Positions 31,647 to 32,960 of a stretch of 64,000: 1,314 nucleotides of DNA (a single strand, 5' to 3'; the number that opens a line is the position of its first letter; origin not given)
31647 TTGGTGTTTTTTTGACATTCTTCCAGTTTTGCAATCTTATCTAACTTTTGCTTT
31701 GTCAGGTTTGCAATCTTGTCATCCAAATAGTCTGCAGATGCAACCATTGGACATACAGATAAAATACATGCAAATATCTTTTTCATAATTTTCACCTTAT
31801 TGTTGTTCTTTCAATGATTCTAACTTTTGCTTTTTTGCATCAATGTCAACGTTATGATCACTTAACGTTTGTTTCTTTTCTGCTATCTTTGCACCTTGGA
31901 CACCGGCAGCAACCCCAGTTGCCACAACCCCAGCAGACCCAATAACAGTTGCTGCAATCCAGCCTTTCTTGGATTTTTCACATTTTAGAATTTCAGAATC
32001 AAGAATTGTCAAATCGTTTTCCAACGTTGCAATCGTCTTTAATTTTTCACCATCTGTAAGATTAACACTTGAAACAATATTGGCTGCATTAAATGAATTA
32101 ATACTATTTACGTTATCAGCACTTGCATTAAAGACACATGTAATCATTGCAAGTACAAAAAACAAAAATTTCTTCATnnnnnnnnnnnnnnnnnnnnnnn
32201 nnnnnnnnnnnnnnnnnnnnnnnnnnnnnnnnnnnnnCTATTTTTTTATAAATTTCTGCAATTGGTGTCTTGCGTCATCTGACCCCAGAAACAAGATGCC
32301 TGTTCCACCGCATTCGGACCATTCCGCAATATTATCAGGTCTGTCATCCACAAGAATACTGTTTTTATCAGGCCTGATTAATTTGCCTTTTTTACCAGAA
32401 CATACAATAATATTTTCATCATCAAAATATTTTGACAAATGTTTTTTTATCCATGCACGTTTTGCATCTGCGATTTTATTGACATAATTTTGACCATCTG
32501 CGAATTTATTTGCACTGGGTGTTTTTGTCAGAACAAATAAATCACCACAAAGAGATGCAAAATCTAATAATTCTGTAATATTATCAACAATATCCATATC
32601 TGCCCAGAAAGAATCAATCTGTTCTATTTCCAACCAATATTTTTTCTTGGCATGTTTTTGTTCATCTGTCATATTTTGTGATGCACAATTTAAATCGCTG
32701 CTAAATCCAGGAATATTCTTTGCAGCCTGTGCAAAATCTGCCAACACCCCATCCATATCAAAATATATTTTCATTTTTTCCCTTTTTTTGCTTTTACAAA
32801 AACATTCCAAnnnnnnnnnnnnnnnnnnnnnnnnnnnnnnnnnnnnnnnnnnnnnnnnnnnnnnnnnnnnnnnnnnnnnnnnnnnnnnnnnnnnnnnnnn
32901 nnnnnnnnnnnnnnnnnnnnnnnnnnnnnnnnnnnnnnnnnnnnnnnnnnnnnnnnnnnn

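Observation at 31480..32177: Signal peptide-helix-Cys-glycine-zipper module exists both as a stand-alone 126-aa protein and as the N-terminus of larger proteins at two loci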

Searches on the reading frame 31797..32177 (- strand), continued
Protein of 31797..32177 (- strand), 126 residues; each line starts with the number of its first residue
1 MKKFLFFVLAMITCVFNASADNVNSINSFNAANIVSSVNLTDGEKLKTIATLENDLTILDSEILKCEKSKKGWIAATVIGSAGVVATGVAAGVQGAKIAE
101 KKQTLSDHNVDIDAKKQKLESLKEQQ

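Call 48: search_protein_representatives(alignment_id=A1)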
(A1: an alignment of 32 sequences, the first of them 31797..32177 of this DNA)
Query: 32 sequences, 126 profile positions. Proteins with E-value up to 0.001 (for the whole library): 162; up to 1e-10: 99; up to 1e-30: 12. The best 150 are listed.
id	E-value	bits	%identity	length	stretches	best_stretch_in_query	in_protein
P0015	5.6e-45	168.3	-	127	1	1-125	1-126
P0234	5.8e-41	155.3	-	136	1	4-124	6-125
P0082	5.8e-40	152.1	-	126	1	4-125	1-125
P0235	4.0e-35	136.5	-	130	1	1-123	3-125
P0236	4.6e-35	136.3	-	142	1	2-124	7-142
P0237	1.3e-34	134.8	-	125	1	7-122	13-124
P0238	1.5e-34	134.6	-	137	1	3-125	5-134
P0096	2.4e-34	134.0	-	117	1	39-125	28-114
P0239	8.6e-34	132.2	-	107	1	10-124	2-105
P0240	1.0e-32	128.7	-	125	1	3-125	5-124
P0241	1.8e-32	127.9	-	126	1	10-123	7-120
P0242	2.8e-31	124.1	-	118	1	3-121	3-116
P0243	5.2e-30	120.0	-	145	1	37-123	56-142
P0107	6.5e-30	119.7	-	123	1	58-124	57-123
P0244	7.3e-30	119.5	-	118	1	11-124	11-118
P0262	3.8e-21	91.3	-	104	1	1-107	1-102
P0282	2.0e-15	72.8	-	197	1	31-125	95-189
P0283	4.7e-15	71.6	-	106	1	38-102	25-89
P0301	8.5e-13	64.3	-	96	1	46-113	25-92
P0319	3.5e-11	59.1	-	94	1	39-111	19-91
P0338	5.9e-10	55.1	-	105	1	23-109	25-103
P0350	5.3e-09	52.1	-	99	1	43-116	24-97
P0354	2.8e-08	49.7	-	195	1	46-113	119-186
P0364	3.6e-07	46.1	-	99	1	40-103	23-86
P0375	6.0e-06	42.2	-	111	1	30-105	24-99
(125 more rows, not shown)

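Call 50: find_encoding_contigs(protein=P0350, flank=6000, max_places=3)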
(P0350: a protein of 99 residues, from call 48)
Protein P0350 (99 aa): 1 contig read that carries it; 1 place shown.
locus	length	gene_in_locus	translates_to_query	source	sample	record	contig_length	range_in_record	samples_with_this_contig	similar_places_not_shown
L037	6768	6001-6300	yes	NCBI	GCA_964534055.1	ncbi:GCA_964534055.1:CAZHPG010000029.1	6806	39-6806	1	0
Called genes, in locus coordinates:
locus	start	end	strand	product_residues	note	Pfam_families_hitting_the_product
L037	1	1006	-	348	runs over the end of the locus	?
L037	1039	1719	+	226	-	PF00929:RNase_T, PF13482:RNase_H_2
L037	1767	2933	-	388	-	PF07719:TPR_2 (faint), PF13181:TPR_8 (faint), PF13371:TPR_9 (faint), PF13414:TPR_11 (faint), PF14559:TPR_19 (faint), PF13431:TPR_17 (faint), PF00515:TPR_1 (weak), PF13424:TPR_12 (faint), +2 more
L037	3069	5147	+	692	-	PF00912:Transgly, PF00905:Transpeptidase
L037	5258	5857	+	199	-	PF01066:CDP-OH_P_transf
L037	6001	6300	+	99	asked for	-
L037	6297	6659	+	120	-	-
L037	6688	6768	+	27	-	?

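Call 51: list_cluster_members(proteins=[P0262, P0283, P0301, P0319, P0350, P0364, P0375, P0282, P0354, P0338])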
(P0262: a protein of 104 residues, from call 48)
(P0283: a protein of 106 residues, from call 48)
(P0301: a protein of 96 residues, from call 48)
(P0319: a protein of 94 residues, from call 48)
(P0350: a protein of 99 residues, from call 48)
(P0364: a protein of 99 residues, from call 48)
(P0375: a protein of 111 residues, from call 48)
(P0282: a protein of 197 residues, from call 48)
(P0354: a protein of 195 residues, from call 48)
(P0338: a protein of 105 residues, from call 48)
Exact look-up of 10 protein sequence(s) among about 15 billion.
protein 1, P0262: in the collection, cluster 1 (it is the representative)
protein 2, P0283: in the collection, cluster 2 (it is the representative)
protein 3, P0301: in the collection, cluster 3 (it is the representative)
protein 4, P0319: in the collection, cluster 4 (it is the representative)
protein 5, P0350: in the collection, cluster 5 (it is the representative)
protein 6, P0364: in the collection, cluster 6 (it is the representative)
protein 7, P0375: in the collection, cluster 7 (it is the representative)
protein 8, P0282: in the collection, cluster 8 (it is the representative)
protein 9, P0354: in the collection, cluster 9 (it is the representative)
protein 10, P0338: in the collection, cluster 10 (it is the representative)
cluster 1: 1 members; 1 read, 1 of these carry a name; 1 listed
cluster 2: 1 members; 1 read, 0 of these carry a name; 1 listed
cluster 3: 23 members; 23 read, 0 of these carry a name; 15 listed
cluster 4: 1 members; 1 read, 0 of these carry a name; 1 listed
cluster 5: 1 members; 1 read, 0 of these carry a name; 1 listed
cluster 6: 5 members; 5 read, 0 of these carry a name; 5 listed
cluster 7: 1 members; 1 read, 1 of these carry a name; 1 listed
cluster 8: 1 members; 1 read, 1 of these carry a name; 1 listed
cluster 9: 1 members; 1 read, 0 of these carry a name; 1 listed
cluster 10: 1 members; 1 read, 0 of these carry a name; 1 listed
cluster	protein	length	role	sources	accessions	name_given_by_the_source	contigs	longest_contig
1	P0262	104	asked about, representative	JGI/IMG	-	hypothetical protein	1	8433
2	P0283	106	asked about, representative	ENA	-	-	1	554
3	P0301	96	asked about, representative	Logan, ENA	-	-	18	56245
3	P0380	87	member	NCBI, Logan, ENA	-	-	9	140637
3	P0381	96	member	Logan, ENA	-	-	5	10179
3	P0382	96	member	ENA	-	-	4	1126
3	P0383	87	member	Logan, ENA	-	-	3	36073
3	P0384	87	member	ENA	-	-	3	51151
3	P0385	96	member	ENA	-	-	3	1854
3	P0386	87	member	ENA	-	-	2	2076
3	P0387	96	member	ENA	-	-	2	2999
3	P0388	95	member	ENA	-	-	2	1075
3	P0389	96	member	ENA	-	-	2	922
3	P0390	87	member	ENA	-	-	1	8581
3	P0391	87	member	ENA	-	-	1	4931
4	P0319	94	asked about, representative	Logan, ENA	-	-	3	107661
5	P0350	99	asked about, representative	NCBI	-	-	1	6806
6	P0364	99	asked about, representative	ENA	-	-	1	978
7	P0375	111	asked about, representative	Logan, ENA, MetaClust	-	\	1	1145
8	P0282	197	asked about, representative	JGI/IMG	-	deoxycytidylate deaminase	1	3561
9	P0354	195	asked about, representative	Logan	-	-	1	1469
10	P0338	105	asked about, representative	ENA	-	-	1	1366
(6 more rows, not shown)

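Call 53: find_encoding_contigs(protein=P0319, flank=6000, max_places=2)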
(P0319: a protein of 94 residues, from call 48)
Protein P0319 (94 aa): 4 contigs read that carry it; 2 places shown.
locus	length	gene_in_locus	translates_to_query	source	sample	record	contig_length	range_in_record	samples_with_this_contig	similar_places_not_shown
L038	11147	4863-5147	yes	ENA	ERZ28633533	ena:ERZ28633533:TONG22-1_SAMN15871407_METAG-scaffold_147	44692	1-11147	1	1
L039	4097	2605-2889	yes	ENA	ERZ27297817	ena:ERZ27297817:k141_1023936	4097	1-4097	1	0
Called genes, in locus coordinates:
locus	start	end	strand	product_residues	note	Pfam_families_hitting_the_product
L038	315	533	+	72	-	-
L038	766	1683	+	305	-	PF12762:DDE_Tnp_IS1595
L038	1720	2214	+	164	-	-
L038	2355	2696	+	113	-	-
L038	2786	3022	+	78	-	-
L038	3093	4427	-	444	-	-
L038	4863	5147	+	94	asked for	-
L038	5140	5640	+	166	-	-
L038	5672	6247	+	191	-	-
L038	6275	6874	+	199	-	-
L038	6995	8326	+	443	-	-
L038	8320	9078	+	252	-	PF18912:DZR_2, PF00156:Pribosyltran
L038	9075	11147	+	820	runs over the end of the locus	PF00133:tRNA-synt_1, PF09334:tRNA-synt_1g, PF13603:tRNA-synt_1_2 (weak), PF01406:tRNA-synt_1e (weak), PF09334:tRNA-synt_1g (weak), PF08264:Anticodon_1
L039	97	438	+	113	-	-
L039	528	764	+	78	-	-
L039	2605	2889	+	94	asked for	-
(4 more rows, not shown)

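Call 54: find_encoding_contigs(protein=P0301, flank=6000, max_places=2)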
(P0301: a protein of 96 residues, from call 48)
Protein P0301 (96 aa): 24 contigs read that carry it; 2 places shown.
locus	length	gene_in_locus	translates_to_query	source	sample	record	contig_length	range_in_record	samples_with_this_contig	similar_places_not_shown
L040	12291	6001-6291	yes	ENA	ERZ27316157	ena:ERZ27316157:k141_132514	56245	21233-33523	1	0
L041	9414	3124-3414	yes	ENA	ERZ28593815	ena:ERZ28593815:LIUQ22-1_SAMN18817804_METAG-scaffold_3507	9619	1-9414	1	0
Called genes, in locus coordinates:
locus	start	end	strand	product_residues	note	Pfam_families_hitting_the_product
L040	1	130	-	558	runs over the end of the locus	-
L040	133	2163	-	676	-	-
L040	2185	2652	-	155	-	PF01478:Peptidase_A24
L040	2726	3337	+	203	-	PF07750:GcrA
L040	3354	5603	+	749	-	-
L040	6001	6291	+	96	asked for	-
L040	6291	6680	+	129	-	-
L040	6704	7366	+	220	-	-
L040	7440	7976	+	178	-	-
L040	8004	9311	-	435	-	PF05697:Trigger_N, PF00254:FKBP_C, PF05698:Trigger_C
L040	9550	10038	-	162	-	PF00380:Ribosomal_S9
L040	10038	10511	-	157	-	PF00572:Ribosomal_L13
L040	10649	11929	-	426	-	PF00512:HisKA (weak), PF02518:HATPase_c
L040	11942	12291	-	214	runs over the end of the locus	PF00072:Response_reg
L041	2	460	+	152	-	?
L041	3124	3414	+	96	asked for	-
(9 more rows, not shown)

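Call 71: search_solved_structures(query=P0100, max_evalue=10, show_alignments=5)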
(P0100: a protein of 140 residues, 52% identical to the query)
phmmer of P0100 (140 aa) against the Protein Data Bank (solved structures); distinct sequences matched with E-value up to 10: 3.
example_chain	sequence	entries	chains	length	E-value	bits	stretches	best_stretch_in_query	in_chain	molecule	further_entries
6gy8_A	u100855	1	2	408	1.4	12.5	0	89-133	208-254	XaxA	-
6gy6_A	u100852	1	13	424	1.5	12.4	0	87-133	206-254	XaxA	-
9fqr_I3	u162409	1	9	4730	6.1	10.4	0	27-108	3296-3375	Cilia and flagella associated protein 57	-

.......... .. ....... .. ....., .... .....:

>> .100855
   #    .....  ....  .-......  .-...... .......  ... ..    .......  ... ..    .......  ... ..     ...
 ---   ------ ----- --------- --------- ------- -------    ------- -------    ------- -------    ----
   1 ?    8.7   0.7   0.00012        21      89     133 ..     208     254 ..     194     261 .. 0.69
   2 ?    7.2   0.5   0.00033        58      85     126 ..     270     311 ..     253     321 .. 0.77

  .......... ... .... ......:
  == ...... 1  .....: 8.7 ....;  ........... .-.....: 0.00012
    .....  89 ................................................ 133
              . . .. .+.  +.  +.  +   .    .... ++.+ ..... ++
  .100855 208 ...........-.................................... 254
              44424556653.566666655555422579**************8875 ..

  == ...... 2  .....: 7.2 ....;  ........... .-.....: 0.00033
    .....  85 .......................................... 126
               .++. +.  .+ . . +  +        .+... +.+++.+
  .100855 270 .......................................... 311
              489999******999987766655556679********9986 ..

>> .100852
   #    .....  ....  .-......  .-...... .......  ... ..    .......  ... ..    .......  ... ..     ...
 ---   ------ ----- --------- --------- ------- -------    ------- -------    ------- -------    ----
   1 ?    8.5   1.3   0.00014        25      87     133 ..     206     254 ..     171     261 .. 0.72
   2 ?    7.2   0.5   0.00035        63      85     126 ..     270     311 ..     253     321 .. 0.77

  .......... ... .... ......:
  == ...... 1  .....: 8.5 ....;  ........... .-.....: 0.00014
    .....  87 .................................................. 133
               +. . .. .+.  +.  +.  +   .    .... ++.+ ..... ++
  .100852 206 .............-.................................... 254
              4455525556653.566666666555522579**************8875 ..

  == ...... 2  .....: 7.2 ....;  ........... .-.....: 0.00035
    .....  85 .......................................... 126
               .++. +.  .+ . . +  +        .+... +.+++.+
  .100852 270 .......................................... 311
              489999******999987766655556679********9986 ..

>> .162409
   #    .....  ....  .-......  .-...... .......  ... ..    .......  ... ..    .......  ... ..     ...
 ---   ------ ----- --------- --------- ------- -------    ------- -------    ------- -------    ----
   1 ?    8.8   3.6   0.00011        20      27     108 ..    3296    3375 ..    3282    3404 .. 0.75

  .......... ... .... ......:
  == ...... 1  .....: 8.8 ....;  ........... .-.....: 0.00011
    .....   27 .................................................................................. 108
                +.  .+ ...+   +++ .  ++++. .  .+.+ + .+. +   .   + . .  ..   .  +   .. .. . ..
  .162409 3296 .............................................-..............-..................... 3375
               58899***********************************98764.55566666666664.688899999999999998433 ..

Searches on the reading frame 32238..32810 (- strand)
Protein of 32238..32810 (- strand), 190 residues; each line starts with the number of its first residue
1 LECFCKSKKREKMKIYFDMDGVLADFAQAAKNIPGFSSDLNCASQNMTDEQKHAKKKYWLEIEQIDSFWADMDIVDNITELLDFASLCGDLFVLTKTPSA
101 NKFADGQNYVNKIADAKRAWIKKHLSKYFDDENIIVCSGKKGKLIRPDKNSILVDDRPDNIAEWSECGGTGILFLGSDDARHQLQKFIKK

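Call 75: search_protein_families(library=pfam, proteins=[window:32238-32810:-], max_evalue=0.001)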
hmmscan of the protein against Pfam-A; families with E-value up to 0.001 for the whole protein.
window:32238-32810:- (190 aa): 2 families
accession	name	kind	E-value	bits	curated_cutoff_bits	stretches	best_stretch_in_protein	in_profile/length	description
PF06941.18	NT5C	-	5.3e-09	36.6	24.8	1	13-182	2-157/180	5' nucleotidase, deoxy (Pyrimidine), cytosolic type C protein (NT5C)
PF12983.12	DUF3867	-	0.00022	21.8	27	1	15-155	28-162/185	Protein of unknown function (DUF3867)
